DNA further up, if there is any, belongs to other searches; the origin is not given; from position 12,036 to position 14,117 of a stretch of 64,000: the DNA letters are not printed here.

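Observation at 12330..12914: H-cluster domain keeps its four Cys ligands but loses the catalytic second-shell residues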

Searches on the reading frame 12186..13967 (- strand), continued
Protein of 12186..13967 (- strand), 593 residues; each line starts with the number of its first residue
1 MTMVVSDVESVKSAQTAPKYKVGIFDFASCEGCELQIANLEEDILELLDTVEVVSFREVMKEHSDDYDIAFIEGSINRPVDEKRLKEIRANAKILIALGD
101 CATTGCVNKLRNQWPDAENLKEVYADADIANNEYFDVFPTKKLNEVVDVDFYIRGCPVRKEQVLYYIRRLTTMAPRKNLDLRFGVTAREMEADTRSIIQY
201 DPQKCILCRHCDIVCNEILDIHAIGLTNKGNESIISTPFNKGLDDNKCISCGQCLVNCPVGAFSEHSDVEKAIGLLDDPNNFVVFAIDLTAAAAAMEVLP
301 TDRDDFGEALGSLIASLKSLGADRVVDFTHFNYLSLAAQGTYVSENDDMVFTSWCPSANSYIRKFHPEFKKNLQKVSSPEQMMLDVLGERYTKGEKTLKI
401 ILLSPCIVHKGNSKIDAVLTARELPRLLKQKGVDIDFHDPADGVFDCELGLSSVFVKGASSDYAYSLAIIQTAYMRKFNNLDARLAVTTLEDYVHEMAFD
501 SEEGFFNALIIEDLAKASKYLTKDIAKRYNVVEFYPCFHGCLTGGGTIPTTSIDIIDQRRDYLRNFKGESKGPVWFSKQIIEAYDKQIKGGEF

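Call 37: predict_structure(alignment_id=A1)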
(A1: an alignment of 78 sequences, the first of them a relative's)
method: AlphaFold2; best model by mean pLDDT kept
length: 593 residues; sequences in the alignment: 78
mean_pLDDT: 87.0   pTM: 0.78
mean pLDDT of the five models: 87.0, 87.0, 86.7, 85.9, 85.6
residues with pLDDT >= 90: 349; 70-90: 179; 50-70: 51; < 50: 14
segments of 3 or more residues with pLDDT < 50: 1-3, 10-13
pLDDT, mean of each block of 10 residues (from residue 1): 49 65 79 66 76 70 81 88 93 91 77 68 71 78 92 80 83 75 58 93 81 90 79 76 92 90 95 98 98 95 95 98 97 96 96 94 95 95 95 93 98 98 97 97 88 82 88 96 93 94 96 91 93 93 95 95 91 92 89 46
secondary structure, 60 per line:
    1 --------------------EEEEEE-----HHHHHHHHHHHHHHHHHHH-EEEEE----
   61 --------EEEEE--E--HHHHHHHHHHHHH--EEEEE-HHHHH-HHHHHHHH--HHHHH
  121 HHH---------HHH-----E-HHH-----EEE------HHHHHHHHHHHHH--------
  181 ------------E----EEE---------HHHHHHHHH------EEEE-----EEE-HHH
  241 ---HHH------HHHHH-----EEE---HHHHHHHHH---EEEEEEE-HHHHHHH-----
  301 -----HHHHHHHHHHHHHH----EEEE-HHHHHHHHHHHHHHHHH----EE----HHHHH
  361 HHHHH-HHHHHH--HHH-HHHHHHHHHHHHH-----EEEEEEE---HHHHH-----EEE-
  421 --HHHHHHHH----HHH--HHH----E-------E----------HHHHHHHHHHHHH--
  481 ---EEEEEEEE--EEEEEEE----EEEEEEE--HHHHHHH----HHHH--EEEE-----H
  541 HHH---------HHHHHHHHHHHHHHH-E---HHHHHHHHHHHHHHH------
elements in order: E21-26 H32-50 E52-56 E69-73 H79-91 E94-98 H100-104 H106-113 H116-123 E151-153 H160-172 E198-200 H210-218 E225-228 E234-236 H253-257 E263-265 H269-277 E281-287 H289-295 H306-319 E324-327 H329-345 H356-365 H367-372 H379-391 E397-403 H407-411 E417-419 H423-430 H466-478 E484-491 E494-500 E505-511 H514-520 H525-528 E531-534 H540-543 H553-567 H573-587

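Call 41: fold_search(model_id=the predicted structure, library=pdb)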
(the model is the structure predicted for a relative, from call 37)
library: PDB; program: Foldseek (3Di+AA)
matches with E <= 10: 880; with E <= 0.001: 127
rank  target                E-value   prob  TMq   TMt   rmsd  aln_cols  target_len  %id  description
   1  7p5h_A                1.7e-26  1.00  0.61  0.65   8.4       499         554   25  TmHydABC- D2 map (released 2022-09-14)
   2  7p8n_a                4.5e-26  1.00  0.59  0.55   5.6       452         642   26  TmHydABC- T. maritima hydrogenase with bridge closed (released 2022-09-14)
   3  8a6t_A                4.1e-25  1.00  0.58  0.60   6.0       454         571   27  Cryo-EM structure of the electron bifurcating Fe-Fe hydrogenase HydABC complex from Thermoanaerobacter kivui in the re (released 2023-02-15)
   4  6gly_B                2.7e-24  1.00  0.56  0.58   6.3       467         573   22  [FeFe]-hydrogenase CpI from Clostridium pasteurianum, variant C299A (released 2018-11-07)
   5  5byr_A                3.0e-24  1.00  0.57  0.59   6.4       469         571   22  Semisynthetic [FeFe]-hydrogenase CpI with propane-dithiolato-bridged [2Fe] cofactor (released 2015-11-11)
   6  6gm0_B                3.0e-24  1.00  0.56  0.58   6.4       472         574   22  [FeFe]-hydrogenase CpI from Clostridium pasteurianum, variant E279Q (released 2018-11-07)
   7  6gm8_B                3.4e-24  1.00  0.56  0.58   6.4       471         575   22  [FeFe]-hydrogenase CpI from Clostridium pasteurianum, variant E282Q (released 2018-11-07)
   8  6gm3_B                3.8e-24  1.00  0.56  0.58   6.3       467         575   21  [FeFe]-hydrogenase CpI from Clostridium pasteurianum, variant R286A (released 2018-11-07)
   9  5la3_B                5.6e-24  1.00  0.57  0.58   6.3       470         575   22  [FeFe]-hydrogenase CpI from Clostridium pasteurianum, variant E279A (released 2017-06-21)
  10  6gm2_A                6.9e-24  1.00  0.56  0.57   6.5       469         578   21  [FeFe]-hydrogenase CpI from Clostridium pasteurianum, variant E282D (released 2018-11-07)
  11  5byq_B                8.2e-24  1.00  0.56  0.58   6.3       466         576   22  Semisynthetic [FeFe]-hydrogenase CpI with oxodithiolato-bridged [2Fe] cofactor (released 2015-11-11)
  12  6gm3_A                1.0e-23  1.00  0.56  0.57   6.6       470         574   21  [FeFe]-hydrogenase CpI from Clostridium pasteurianum, variant R286A (released 2018-11-07)
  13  8cjy_B                1.3e-23  1.00  0.56  0.58   6.3       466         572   22  [FeFe]-hydrogenase CpI from Clostridium pasteurianum, variant S357T (released 2023-10-25)
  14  9rjo_B                1.7e-23  1.00  0.56  0.58   6.2       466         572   22  [FeFe]-hydrogenase CpI from Clostridium pasteurianum, variant N160L-Q195L (released 2026-03-04)
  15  4xdc_A                1.7e-23  1.00  0.56  0.57   6.4       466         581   22  Active semisynthetic [FeFe]-hydrogenase CpI with aza-dithiolato-bridged [2Fe] cofactor (released 2015-11-11)
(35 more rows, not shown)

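Call 42: find_encoding_contigs(protein=P0113, flank=8000, max_places=2)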
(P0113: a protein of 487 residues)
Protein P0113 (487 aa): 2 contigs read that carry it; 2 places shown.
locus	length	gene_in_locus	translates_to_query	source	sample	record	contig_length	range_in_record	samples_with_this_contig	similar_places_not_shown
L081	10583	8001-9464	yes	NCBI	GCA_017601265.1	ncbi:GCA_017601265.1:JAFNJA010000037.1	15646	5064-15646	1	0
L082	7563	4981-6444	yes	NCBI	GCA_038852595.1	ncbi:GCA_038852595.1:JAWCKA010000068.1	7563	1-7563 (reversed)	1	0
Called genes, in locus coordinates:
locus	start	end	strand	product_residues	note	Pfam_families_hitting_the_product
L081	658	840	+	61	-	-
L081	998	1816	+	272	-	PF21948:LplA-B_cat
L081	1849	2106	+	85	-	PF10437:Lip_prot_lig_C (weak)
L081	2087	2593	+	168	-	PF01750:HycI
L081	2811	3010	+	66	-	-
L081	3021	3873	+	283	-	PF01590:GAF (weak), PF13185:GAF_2, PF01590:GAF, PF13492:GAF_3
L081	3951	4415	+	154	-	PF01257:2Fe-2S_thioredx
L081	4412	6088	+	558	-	PF01512:Complex1_51K, PF10589:NADH_4Fe-4S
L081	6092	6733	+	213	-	PF13510:Fer2_4, PF10588:NADH-G_4Fe-4S_3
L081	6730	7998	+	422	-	PF00374:NiFeSe_Hases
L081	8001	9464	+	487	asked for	PF00037:Fer4 (faint), PF01058:Oxidored_q6, PF12797:Fer4_2 (faint), PF13459:Fer4_15 (faint), PF14697:Fer4_21 (faint), PF13484:Fer4_16 (faint), PF12838:Fer4_7, PF02906:Fe_hyd_lg_C (weak), +1 more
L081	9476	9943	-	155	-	PF02915:Rubrerythrin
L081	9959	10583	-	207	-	PF00374:NiFeSe_Hases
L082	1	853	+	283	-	PF01590:GAF (weak), PF13185:GAF_2, PF01590:GAF, PF13492:GAF_3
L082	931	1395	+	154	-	PF01257:2Fe-2S_thioredx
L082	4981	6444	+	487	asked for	PF00037:Fer4 (faint), PF01058:Oxidored_q6, PF12797:Fer4_2 (faint), PF13459:Fer4_15 (faint), PF14697:Fer4_21 (faint), PF13484:Fer4_16 (faint), PF12838:Fer4_7, PF02906:Fe_hyd_lg_C (weak), +1 more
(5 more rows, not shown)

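Call 43: find_encoding_contigs(protein=P0119, flank=8000, max_places=2)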
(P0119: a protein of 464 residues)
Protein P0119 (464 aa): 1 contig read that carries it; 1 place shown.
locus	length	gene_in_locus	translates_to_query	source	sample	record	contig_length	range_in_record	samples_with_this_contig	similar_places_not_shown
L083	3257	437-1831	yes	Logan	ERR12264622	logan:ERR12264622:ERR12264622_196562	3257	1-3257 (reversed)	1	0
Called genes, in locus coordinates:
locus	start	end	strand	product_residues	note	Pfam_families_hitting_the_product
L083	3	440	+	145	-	?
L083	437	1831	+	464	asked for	PF01058:Oxidored_q6, PF12837:Fer4_6 (faint), PF13484:Fer4_16 (faint), PF13187:Fer4_9 (faint), PF12838:Fer4_7, PF13237:Fer4_10 (faint), PF14697:Fer4_21 (weak), PF00037:Fer4 (weak), +2 more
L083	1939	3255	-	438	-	?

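Call 44: list_cluster_members(proteins=[P0003, P0011, P0028, P0030, P0043, P0054, P0065, P0071, P0086, P0069])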
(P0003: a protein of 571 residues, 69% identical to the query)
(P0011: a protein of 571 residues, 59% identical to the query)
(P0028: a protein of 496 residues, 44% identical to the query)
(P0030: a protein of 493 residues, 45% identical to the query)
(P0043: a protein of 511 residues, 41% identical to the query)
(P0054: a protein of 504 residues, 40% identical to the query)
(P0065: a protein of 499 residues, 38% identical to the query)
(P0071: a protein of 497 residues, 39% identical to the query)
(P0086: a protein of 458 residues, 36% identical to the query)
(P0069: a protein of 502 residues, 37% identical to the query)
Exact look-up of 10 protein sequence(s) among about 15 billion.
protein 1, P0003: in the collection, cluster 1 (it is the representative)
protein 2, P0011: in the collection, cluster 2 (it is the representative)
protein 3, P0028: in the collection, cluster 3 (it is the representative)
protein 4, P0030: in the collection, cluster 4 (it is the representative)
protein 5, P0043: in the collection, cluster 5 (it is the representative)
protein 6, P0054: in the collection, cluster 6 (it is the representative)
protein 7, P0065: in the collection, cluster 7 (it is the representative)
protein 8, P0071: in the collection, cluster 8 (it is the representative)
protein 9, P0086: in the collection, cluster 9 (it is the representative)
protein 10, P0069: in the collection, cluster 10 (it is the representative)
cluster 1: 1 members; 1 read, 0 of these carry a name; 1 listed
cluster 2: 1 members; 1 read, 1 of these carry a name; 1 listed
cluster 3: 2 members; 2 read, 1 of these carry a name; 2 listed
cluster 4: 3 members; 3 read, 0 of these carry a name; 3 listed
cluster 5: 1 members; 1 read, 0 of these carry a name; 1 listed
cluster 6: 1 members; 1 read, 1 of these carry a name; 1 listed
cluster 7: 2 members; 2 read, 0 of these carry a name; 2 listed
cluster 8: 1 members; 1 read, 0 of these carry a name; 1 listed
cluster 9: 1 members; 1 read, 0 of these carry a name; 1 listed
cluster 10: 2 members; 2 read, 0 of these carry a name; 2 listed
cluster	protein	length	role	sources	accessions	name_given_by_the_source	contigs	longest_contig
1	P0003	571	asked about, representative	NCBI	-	-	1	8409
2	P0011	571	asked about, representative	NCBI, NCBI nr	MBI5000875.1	MAG: 4Fe-4S binding protein [Euryarchaeota archaeon] | 4Fe-4S binding protein [Euryarchaeota archaeon]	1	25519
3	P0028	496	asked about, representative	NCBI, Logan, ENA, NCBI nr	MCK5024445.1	MAG: 4Fe-4S binding protein [Thermoplasmata archaeon] | 4Fe-4S binding protein [Thermoplasmata archaeon]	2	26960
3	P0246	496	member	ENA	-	-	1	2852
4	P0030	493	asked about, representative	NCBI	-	-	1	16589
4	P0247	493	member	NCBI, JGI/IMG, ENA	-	-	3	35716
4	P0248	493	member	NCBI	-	-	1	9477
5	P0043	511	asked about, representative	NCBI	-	-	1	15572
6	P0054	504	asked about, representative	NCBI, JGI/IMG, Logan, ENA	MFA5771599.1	MAG: 4Fe-4S binding protein [Thermoplasmata archaeon]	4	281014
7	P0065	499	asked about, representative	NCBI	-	-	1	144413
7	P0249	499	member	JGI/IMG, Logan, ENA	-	-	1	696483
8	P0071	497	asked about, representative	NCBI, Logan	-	-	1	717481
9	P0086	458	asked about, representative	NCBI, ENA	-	-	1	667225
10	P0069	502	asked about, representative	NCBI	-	-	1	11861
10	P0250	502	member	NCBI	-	-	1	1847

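Call 45: find_encoding_contigs(protein=P0003, flank=6000, max_places=2)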
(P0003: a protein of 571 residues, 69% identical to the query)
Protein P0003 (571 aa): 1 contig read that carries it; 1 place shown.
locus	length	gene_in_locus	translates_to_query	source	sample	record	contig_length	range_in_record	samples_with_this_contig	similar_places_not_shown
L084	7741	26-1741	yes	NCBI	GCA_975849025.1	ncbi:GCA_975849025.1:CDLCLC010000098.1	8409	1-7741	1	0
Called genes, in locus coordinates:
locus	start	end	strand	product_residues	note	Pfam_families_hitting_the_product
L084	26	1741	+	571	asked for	PF01058:Oxidored_q6, PF12838:Fer4_7 (faint), PF22117:Fer4_Nqo3 (weak), PF02906:Fe_hyd_lg_C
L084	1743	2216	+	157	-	PF01257:2Fe-2S_thioredx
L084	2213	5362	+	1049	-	PF01512:Complex1_51K, PF10589:NADH_4Fe-4S, PF14691:Fer4_20, PF01266:DAO (weak), PF07992:Pyr_redox_2, PF13450:NAD_binding_8, PF13738:Pyr_redox_3 (weak), PF00070:Pyr_redox (weak), +2 more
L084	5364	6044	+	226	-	PF00111:Fer2 (weak), PF13510:Fer2_4, PF10588:NADH-G_4Fe-4S_3 (weak)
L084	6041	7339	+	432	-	PF00374:NiFeSe_Hases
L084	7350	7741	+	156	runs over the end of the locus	PF01750:HycI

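Call 46: find_encoding_contigs(protein=P0043, flank=6000, max_places=2)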
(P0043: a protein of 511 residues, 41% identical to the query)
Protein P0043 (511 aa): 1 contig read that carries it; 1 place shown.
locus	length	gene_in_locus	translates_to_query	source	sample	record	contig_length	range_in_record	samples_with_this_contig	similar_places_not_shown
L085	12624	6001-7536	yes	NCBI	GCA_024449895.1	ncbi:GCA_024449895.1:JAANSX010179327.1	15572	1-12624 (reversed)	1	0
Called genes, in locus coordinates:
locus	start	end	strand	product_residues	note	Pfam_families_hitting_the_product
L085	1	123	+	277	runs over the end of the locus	PF01135:PCMT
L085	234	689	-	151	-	PF08069:Ribosomal_S13_N, PF00312:Ribosomal_S15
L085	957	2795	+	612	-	-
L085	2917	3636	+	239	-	PF00795:CN_hydrolase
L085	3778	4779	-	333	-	PF00482:T2SSF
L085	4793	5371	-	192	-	PF00482:T2SSF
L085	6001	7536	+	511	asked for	PF00037:Fer4 (faint), PF01058:Oxidored_q6, PF12797:Fer4_2 (faint), PF12837:Fer4_6 (faint), PF12838:Fer4_7 (faint), PF13183:Fer4_8 (faint), PF13187:Fer4_9 (weak), PF22117:Fer4_Nqo3 (faint)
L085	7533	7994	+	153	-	PF01257:2Fe-2S_thioredx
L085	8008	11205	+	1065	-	PF01512:Complex1_51K, PF10531:SLBB (weak), PF10589:NADH_4Fe-4S, PF14691:Fer4_20, PF00070:Pyr_redox (weak), PF01266:DAO (weak), PF07992:Pyr_redox_2, PF13450:NAD_binding_8, +3 more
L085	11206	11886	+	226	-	PF00111:Fer2, PF13510:Fer2_4, PF10588:NADH-G_4Fe-4S_3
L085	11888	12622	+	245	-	?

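Call 47: find_encoding_contigs(protein=P0069, flank=6000, max_places=2)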
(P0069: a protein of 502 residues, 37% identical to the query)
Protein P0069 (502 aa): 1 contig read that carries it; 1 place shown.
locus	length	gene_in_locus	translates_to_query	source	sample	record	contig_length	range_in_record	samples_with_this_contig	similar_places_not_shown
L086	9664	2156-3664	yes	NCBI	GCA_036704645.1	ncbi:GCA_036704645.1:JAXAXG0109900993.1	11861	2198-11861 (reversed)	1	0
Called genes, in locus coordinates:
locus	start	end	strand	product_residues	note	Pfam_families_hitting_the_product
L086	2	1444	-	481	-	?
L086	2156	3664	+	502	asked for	PF01058:Oxidored_q6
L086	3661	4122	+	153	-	PF01257:2Fe-2S_thioredx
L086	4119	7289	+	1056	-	PF01512:Complex1_51K, PF10531:SLBB (weak), PF10589:NADH_4Fe-4S, PF14691:Fer4_20, PF00070:Pyr_redox (weak), PF01266:DAO (weak), PF07992:Pyr_redox_2, PF13450:NAD_binding_8, +5 more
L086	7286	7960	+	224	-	PF00111:Fer2 (weak), PF13510:Fer2_4, PF10588:NADH-G_4Fe-4S_3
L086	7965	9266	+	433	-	PF00374:NiFeSe_Hases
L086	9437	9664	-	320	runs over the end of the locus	PF01261:AP_endonuc_2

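Call 49: find_encoding_contigs(protein=P0076, flank=9000, max_places=2)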
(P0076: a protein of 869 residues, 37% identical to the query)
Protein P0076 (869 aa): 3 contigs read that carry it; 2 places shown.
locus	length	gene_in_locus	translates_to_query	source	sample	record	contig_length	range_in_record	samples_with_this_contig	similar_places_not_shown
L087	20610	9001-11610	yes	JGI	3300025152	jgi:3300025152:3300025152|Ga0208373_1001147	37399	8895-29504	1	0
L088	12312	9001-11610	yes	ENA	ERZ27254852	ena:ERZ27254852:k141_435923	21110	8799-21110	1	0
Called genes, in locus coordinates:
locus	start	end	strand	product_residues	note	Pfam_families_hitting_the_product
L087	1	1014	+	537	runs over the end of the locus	PF03824:NicO, PF13386:DsbD_2 (weak)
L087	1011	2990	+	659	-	PF13646:HEAT_2 (weak)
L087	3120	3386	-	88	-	PF01541:GIY-YIG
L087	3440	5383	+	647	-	PF14827:dCache_3 (weak), PF17201:Cache_3-Cache_2, PF17202:sCache_3_3, PF17203:sCache_3_2 (weak), PF00672:HAMP, PF00512:HisKA, PF02518:HATPase_c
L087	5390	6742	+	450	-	PF00072:Response_reg, PF00158:Sigma54_activat, PF14532:Sigma54_activ_2, PF00004:AAA, PF07724:AAA_2 (weak), PF07728:AAA_5, PF25601:AAA_lid_14, PF02954:HTH_8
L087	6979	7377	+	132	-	PF00072:Response_reg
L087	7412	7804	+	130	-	PF00072:Response_reg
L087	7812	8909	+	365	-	PF00072:Response_reg, PF00512:HisKA, PF02518:HATPase_c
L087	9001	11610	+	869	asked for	PF00072:Response_reg, PF02518:HATPase_c, PF01058:Oxidored_q6, PF12797:Fer4_2 (faint), PF12837:Fer4_6 (faint), PF12838:Fer4_7, PF13187:Fer4_9 (weak), PF00037:Fer4 (weak), +2 more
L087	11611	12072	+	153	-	PF01257:2Fe-2S_thioredx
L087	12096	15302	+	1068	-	PF01512:Complex1_51K, PF10589:NADH_4Fe-4S, PF14691:Fer4_20, PF13241:NAD_binding_7 (faint), PF00070:Pyr_redox (weak), PF01266:DAO (weak), PF07992:Pyr_redox_2, PF13450:NAD_binding_8, +4 more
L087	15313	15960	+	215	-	PF00111:Fer2, PF13510:Fer2_4, PF10588:NADH-G_4Fe-4S_3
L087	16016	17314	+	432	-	PF00374:NiFeSe_Hases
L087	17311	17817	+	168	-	PF01750:HycI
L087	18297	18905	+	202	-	PF00011:HSP20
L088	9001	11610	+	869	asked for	PF00072:Response_reg, PF02518:HATPase_c, PF01058:Oxidored_q6, PF12797:Fer4_2 (faint), PF12837:Fer4_6 (faint), PF12838:Fer4_7, PF13187:Fer4_9 (weak), PF00037:Fer4 (weak), +2 more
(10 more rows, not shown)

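Call 50: find_encoding_contigs(protein=P0055, flank=9000, max_places=2)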
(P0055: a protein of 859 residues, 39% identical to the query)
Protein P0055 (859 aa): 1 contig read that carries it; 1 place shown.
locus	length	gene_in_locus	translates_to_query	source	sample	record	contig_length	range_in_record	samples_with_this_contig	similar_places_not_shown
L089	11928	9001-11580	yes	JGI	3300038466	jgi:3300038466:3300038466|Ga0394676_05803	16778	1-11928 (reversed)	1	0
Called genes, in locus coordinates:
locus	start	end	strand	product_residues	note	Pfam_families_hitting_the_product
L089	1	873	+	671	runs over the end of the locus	PF02743:dCache_1 (faint), PF14827:dCache_3, PF17201:Cache_3-Cache_2, PF17202:sCache_3_3, PF17203:sCache_3_2 (weak), PF00672:HAMP, PF00512:HisKA, PF02518:HATPase_c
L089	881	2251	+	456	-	PF00072:Response_reg, PF00158:Sigma54_activat, PF14532:Sigma54_activ_2, PF00004:AAA (weak), PF07724:AAA_2, PF07728:AAA_5, PF25601:AAA_lid_14, PF02954:HTH_8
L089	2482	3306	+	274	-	PF00072:Response_reg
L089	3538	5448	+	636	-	PF17201:Cache_3-Cache_2, PF17202:sCache_3_3, PF17203:sCache_3_2, PF00672:HAMP, PF00512:HisKA, PF02518:HATPase_c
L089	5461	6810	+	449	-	PF00072:Response_reg, PF00158:Sigma54_activat, PF14532:Sigma54_activ_2, PF00004:AAA (weak), PF07724:AAA_2, PF07728:AAA_5, PF25601:AAA_lid_14, PF02954:HTH_8, +1 more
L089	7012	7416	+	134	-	PF00072:Response_reg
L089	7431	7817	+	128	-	PF00072:Response_reg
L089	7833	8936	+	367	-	PF00072:Response_reg, PF00512:HisKA (weak), PF02518:HATPase_c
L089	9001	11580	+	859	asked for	PF00072:Response_reg, PF02518:HATPase_c, PF01058:Oxidored_q6, PF12797:Fer4_2 (faint), PF13237:Fer4_10 (faint), PF12838:Fer4_7 (weak), PF13187:Fer4_9 (weak), PF00037:Fer4 (weak), +4 more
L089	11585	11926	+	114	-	?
